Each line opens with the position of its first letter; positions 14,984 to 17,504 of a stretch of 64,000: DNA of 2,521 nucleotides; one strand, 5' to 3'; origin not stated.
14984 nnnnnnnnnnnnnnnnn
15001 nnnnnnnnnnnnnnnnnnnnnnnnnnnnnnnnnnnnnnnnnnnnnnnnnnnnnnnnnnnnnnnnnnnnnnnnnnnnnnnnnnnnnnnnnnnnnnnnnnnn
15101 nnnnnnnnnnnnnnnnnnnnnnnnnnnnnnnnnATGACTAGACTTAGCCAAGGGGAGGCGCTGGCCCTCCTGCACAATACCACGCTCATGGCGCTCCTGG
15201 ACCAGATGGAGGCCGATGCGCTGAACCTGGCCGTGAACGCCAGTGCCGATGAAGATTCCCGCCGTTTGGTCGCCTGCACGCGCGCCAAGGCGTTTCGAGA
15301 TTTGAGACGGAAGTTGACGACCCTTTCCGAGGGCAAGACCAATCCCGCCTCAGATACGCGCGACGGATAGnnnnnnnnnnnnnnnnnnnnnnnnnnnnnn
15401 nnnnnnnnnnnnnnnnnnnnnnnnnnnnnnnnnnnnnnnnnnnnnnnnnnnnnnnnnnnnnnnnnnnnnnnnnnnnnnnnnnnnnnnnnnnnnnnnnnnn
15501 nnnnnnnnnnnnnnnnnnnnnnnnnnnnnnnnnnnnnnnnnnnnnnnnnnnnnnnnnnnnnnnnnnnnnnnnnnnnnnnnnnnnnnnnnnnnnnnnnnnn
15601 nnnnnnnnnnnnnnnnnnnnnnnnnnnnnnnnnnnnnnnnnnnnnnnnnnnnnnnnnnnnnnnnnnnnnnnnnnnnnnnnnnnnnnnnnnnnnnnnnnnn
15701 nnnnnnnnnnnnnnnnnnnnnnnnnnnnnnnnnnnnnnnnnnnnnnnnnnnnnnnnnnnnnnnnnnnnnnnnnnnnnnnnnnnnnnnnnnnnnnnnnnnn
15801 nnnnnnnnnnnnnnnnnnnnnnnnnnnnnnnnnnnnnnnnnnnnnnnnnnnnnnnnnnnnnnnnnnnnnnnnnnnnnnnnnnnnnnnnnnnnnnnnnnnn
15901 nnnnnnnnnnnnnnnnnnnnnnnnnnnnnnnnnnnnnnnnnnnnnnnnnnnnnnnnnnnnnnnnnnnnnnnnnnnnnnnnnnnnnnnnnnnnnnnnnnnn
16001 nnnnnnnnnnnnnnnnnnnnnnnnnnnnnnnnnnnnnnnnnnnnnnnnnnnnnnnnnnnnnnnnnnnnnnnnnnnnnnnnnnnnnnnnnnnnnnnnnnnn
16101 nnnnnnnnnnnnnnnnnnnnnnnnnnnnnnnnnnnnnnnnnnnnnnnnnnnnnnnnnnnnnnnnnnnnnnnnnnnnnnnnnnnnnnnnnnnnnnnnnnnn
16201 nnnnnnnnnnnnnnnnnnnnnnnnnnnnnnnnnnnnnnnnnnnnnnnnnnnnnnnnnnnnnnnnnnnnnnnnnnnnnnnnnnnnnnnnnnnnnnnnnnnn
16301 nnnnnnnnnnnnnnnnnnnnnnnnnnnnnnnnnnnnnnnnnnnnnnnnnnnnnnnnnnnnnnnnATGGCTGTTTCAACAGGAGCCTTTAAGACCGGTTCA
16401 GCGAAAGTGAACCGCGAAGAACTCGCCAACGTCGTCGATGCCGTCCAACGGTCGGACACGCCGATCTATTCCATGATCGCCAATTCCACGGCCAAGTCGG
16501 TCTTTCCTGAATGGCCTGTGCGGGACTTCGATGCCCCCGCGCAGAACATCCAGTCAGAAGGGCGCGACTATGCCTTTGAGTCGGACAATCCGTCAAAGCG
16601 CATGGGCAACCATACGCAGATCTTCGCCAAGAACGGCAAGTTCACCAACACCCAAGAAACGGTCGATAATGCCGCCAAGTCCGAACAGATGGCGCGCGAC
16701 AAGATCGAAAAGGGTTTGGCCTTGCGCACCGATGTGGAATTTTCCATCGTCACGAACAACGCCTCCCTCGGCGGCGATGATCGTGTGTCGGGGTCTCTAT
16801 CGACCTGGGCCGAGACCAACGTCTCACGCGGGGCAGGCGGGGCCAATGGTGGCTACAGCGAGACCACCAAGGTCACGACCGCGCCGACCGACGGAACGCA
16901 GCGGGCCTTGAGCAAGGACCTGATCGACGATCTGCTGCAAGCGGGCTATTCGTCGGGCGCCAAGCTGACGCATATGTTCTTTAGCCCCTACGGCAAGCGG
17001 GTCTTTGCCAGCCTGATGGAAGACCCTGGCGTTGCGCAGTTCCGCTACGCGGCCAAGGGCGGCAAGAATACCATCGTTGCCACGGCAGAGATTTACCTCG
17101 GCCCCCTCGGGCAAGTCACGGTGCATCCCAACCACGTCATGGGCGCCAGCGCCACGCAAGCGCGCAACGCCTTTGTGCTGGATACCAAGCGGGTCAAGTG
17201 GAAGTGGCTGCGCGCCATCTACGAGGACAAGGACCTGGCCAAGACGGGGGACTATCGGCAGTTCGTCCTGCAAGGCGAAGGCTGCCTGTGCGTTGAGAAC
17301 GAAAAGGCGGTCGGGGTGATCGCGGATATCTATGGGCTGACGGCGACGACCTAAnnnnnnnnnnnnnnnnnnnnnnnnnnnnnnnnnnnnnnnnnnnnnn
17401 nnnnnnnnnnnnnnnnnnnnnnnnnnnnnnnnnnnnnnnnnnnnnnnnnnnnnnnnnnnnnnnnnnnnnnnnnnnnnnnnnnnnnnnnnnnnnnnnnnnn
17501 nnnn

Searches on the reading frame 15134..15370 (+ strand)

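Call 7: search_protein_families(library=phrogs, proteins=[window:15134-15370:+], max_evalue=0.001)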
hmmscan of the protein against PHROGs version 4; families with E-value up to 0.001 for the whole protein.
window:15134-15370:+ (78 aa): 1 family
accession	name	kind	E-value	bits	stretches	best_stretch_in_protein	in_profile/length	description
phrog_12935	-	unknown function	1.6e-09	38.8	1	6-70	7-69/77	-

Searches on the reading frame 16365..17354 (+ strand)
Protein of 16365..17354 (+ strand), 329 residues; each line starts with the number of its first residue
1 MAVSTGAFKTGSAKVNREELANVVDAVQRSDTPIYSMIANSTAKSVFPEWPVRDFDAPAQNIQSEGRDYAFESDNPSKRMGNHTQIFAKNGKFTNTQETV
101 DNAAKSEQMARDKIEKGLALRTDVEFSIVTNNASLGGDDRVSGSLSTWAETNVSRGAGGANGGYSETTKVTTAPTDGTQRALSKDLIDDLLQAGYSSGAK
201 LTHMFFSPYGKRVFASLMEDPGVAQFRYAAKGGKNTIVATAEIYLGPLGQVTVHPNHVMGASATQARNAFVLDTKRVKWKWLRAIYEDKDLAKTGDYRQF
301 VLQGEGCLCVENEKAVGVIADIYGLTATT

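Call 3: search_protein_families(library=pfam, proteins=[window:16365-17354:+], max_evalue=0.01)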
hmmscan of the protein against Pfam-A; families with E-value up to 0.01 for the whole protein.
window:16365-17354:+ (329 aa): 1 family
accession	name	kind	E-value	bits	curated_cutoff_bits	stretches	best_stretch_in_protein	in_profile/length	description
PF17236.8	SU10_MCP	-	5.8e-64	216.8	24.1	1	13-322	7-291/292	SU10 major capsid protein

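Call 39: find_related_loci(query=window:16365-17354:+, collection=genome_contigs, flank=8000)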
Query window:16365-17354:+ (329 aa) in genome_contigs; peptide patterns used: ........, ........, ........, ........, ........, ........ (x = any residue, [..] = any of these).
47 stretches matched a pattern; 1 encode a relative of the query (tblastn E <= 1e-3); 1 distinct loci.
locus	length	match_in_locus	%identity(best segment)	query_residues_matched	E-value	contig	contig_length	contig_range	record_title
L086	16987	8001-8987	97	1-329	0e+0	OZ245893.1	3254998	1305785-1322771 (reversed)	MAG: Alphaproteobacteria bacterium isolate 2b9027ee-12ae-4d33-b042-101d4d259cb6 genome assembly, chromosome: 1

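Call 40: find_related_loci(query=window:16365-17354:+, collection=viral_contigs, flank=8000)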
Query window:16365-17354:+ (329 aa) in viral_contigs; peptide patterns used: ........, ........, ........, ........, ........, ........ (x = any residue, [..] = any of these).
16 stretches matched a pattern; 2 encode a relative of the query (tblastn E <= 1e-3); 2 distinct loci.
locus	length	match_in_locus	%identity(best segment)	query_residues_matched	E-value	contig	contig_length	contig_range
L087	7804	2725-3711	68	1-329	4e-145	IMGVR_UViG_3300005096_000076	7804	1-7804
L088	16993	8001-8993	55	1-329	4e-113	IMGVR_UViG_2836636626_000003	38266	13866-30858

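Call 45: search_protein_families(library=pfam, proteins=[L086:9269-10189:+], max_evalue=0.001)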
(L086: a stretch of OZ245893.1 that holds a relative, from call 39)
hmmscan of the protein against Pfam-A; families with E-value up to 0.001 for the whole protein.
L086:9269-10189:+ (307 aa): 3 families
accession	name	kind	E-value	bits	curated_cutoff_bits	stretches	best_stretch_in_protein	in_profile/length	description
PF01972.22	SDH_protease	-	8.8e-22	77.9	31.3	1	90-267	76-251/286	ClpP-like SDH-type serine proteinase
PF25145.1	NfeD1b_N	-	1.3e-07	31.9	40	1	105-166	32-93/189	NfeD1b, N-terminal domain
PF00574.28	CLP_protease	-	0.0003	21.1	20.2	1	104-156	46-98/182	Clp protease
